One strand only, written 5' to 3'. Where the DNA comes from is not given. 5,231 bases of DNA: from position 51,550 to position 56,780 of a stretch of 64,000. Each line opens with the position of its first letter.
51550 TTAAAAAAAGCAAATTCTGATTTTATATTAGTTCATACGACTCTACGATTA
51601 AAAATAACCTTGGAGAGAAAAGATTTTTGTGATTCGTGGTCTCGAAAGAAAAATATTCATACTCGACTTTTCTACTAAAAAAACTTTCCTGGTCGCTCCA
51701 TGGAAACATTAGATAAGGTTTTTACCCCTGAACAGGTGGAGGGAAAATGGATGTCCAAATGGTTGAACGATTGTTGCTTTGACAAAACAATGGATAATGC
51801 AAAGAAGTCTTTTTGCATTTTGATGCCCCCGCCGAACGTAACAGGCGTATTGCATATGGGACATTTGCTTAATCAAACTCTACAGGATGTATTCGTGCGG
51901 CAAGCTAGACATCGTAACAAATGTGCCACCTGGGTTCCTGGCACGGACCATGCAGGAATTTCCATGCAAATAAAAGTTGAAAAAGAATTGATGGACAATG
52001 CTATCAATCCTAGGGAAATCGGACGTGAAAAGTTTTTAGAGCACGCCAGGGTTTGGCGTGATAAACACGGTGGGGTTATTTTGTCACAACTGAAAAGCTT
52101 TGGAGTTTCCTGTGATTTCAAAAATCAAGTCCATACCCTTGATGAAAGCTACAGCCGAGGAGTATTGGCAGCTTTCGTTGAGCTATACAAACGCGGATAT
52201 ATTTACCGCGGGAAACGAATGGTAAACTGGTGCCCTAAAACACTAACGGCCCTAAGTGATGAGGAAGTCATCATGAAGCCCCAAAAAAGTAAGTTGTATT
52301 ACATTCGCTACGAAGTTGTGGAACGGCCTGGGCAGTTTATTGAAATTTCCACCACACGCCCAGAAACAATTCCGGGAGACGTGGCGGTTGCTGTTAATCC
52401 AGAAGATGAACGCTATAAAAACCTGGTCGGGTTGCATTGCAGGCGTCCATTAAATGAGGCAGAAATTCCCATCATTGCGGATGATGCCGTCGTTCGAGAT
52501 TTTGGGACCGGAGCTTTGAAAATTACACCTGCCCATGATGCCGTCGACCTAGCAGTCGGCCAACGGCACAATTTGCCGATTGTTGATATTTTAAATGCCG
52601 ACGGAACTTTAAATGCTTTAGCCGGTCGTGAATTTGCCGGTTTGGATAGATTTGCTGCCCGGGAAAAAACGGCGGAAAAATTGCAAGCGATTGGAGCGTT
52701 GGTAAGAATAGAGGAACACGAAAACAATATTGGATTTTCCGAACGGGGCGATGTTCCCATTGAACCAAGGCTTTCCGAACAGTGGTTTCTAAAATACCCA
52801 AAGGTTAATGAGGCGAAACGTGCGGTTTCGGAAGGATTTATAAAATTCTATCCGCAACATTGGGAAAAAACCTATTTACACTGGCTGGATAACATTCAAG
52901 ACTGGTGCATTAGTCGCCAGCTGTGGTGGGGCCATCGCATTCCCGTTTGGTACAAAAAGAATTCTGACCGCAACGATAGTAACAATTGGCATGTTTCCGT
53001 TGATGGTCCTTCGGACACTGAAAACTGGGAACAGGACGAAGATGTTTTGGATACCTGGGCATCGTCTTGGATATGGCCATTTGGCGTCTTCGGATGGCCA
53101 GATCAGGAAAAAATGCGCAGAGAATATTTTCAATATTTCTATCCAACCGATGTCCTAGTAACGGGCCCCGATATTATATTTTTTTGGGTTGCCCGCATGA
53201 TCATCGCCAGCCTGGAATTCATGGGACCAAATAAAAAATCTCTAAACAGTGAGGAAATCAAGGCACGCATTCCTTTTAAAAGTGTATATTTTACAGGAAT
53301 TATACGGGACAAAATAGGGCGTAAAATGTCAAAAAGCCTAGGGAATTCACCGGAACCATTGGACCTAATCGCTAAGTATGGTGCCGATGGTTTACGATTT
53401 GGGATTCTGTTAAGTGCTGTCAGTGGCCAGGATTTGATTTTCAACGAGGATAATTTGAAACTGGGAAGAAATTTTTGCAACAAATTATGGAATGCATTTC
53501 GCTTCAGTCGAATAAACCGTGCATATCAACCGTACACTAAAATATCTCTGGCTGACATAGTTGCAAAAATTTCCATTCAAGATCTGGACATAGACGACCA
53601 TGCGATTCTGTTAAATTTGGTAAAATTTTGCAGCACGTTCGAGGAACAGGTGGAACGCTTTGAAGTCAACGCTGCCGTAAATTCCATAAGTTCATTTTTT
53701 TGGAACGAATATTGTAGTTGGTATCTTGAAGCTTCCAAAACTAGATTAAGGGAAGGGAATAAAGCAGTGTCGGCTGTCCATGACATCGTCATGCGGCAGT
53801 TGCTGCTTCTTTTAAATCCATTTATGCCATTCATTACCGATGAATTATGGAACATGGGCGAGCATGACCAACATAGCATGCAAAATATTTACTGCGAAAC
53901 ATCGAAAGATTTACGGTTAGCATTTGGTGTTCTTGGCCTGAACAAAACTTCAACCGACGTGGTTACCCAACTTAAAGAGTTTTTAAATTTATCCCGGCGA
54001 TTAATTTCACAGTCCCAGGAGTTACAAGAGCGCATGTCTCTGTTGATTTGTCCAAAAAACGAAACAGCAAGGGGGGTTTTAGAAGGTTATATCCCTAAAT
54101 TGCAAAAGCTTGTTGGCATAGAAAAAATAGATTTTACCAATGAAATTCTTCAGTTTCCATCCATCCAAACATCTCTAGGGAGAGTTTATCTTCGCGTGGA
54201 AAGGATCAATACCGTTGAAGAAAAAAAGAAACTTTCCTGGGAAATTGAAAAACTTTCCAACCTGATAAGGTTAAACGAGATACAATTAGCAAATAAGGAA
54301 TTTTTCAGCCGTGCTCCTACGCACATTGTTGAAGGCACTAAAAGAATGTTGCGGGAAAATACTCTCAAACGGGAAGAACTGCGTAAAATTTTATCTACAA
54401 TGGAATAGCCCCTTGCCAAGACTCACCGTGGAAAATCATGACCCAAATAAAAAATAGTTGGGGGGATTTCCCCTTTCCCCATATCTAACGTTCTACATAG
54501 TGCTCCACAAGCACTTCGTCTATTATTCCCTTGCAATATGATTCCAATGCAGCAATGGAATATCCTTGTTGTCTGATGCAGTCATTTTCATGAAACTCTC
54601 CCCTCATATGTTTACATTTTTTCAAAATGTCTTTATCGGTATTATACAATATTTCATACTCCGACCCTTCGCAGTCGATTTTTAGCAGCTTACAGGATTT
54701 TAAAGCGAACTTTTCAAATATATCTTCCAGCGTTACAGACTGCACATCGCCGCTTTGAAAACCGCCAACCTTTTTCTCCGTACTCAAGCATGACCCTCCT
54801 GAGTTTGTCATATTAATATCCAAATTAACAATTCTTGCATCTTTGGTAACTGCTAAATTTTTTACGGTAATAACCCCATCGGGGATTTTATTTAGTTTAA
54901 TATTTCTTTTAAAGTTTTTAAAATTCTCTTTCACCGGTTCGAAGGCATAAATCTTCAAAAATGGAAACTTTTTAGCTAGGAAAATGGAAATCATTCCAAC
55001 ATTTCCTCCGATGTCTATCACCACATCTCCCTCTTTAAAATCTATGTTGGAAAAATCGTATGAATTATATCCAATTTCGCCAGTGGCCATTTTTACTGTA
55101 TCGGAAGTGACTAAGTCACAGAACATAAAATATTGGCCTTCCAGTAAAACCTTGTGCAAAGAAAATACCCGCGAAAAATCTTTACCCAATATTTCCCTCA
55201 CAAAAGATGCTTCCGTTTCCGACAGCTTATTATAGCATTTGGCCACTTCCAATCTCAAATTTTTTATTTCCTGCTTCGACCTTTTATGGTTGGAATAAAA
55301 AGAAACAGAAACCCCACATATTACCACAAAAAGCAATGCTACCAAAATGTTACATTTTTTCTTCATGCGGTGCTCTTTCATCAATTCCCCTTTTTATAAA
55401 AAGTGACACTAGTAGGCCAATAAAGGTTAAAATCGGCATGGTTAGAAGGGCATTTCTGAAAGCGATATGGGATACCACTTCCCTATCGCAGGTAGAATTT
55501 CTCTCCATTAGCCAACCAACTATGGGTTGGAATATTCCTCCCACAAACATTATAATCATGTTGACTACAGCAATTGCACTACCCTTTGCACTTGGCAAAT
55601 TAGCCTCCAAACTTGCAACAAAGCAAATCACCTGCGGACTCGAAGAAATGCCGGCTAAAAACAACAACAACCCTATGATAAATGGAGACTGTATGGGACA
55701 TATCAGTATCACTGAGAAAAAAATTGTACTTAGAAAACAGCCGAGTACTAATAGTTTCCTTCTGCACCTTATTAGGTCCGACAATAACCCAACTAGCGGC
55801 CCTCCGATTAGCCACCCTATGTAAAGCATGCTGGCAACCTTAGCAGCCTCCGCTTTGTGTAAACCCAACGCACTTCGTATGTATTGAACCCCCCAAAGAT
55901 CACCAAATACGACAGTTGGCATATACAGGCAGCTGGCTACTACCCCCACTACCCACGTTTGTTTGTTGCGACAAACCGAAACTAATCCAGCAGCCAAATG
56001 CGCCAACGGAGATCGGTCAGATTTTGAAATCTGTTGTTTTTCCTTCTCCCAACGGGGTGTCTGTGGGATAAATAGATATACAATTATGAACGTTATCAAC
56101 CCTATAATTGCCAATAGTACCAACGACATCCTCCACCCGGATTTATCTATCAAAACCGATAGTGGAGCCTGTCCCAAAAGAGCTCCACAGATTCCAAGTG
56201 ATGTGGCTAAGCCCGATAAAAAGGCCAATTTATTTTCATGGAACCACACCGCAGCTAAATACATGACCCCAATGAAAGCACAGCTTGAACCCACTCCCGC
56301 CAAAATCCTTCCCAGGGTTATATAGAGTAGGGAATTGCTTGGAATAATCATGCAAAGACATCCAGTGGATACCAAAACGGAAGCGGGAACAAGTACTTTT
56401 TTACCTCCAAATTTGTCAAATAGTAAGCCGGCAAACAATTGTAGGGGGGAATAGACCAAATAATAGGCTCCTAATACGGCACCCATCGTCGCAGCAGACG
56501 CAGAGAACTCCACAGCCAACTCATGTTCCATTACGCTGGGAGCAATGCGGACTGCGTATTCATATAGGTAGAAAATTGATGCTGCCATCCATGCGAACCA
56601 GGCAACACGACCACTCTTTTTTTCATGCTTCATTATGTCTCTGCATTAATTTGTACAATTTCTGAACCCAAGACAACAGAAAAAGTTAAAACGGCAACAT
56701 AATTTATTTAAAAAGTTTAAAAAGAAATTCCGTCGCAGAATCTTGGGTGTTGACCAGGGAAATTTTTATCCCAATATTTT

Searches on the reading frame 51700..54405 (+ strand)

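Call 58: search_protein_families(library=pfam, proteins=[window:51700-54405:+], max_evalue=0.001)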
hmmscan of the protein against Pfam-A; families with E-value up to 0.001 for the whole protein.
window:51700-54405:+ (902 aa): 5 families
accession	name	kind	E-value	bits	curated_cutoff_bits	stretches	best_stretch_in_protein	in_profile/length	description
PF00133.28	tRNA-synt_1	-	3.7e-117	392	22.7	1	16-578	1-410/414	tRNA synthetases class I (I, L, M and V)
PF08264.19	Anticodon_1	-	3.3e-22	79.4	25.1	1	633-735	1-108/148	Anticodon-binding domain of tRNA ligase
PF09334.17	tRNA-synt_1g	-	2.9e-21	76.1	20.1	1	45-193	8-138/391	tRNA synthetases class I (M)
PF13603.12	tRNA-synt_1_2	-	1.3e-09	38.3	25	1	243-302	85-144/185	Leucyl-tRNA synthetase, editing domain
PF10458.14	Val_tRNA-synt_C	-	7.3e-08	33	25.9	1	840-901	4-65/66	Valyl tRNA synthetase tRNA binding arm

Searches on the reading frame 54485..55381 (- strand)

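Call 58: search_protein_families(library=pfam, proteins=[window:54485-55381:-], max_evalue=0.001)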
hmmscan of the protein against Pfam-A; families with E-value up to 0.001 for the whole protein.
window:54485-55381:- (298 aa): 2 families
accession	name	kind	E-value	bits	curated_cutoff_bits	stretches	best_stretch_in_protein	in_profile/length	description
PF05050.19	Methyltransf_21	-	3.3e-12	47.3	22.7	1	137-264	19-149/173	Methyltransferase FkbM domain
PF02475.24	TRM5-TYW2_MTfase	-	1.1e-05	25.9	28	1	116-174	35-93/164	TRM5/TYW2 methyltransferase domain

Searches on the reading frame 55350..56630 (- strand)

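Call 58: search_protein_families(library=pfam, proteins=[window:55350-56630:-], max_evalue=0.001)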
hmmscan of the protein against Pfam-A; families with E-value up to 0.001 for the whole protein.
window:55350-56630:- (426 aa): 3 families
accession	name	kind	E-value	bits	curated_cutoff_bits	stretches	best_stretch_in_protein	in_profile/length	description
PF07690.21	MFS_1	-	9.6e-52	176.4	33.4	2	26-367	14-345/347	Major Facilitator Superfamily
PF00083.30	Sugar_tr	-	6.4e-16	58.7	22.3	1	40-207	43-210/452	Sugar (and other) transporter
PF12832.13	MFS_1_like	-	2.2e-05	24.1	25.2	1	250-325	25-99/373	MFS_1 like family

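Call 71: search_protein_families(library=ncbifam, proteins=[window:55350-56630:-], max_evalue=0.01)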
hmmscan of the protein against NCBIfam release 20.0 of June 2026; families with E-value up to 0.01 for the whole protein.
window:55350-56630:- (426 aa): 22 families
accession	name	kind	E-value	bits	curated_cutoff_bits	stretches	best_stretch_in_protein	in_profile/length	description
TIGR00893.1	2A0114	subfamily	1e-30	107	395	1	21-377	3-373/399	D-galactonate transporter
TIGR00881.1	2A0104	subfamily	1.3e-18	67.2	407.75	1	19-373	2-368/379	phosphoglycerate transporter protein PgtP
TIGR00886.1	2A0108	subfamily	9.5e-17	61.1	311.7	1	26-326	15-329/368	NarK family nitrate/nitrite MFS transporter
NF049980.1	SfMCT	equivalog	5.3e-16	58.3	320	1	25-323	15-311/378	L-lactate MFS transporter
TIGR00898.1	2A0119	subfamily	2e-13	50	550.75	2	65-204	144-278/506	cation transport protein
TIGR00895.1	2A0115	subfamily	8.2e-12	44.7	418.55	1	4-374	9-397/398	aromatic acid/H+ symport family MFS transporter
NF008654.0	PRK11652.1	equivalog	5.1e-11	42.1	479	1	37-205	34-202/397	multidrug efflux MFS transporter EmrD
TIGR00880.1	2_A_01_02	superfamily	6.7e-11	42.5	131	1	56-191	3-141/141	multidrug resistance protein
TIGR00883.1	2A0106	subfamily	1.2e-10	41.1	443.45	1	20-325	9-326/400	metabolite/H+ symporter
NF038246.1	bile_salt_MFS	equivalog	1.2e-09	37.6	400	1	46-314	42-316/408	conjugated bile salt MFS transporter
NF053757.1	BclibactTpBcbE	equivalog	1.5e-09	37.3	600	1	44-397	34-385/394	bacillibactin exporter BcbE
TIGR00710.1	efflux_Bcr_CflA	subfamily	3e-08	33.5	200.9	1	37-381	30-364/385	Bcr/CflA family efflux MFS transporter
NF007107.1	PRK09556.1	equivalog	6.2e-08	32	497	1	205-358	241-389/469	hexose-6-phosphate:phosphate antiporter UhpT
TIGR00891.1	2A0112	subfamily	2.1e-07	30.4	552.9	1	9-326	16-338/405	sialate:H+ symport family MFS transporter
TIGR00900.1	2A0121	subfamily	2.1e-06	27.3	319.6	1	39-377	26-362/364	H+ Antiporter protein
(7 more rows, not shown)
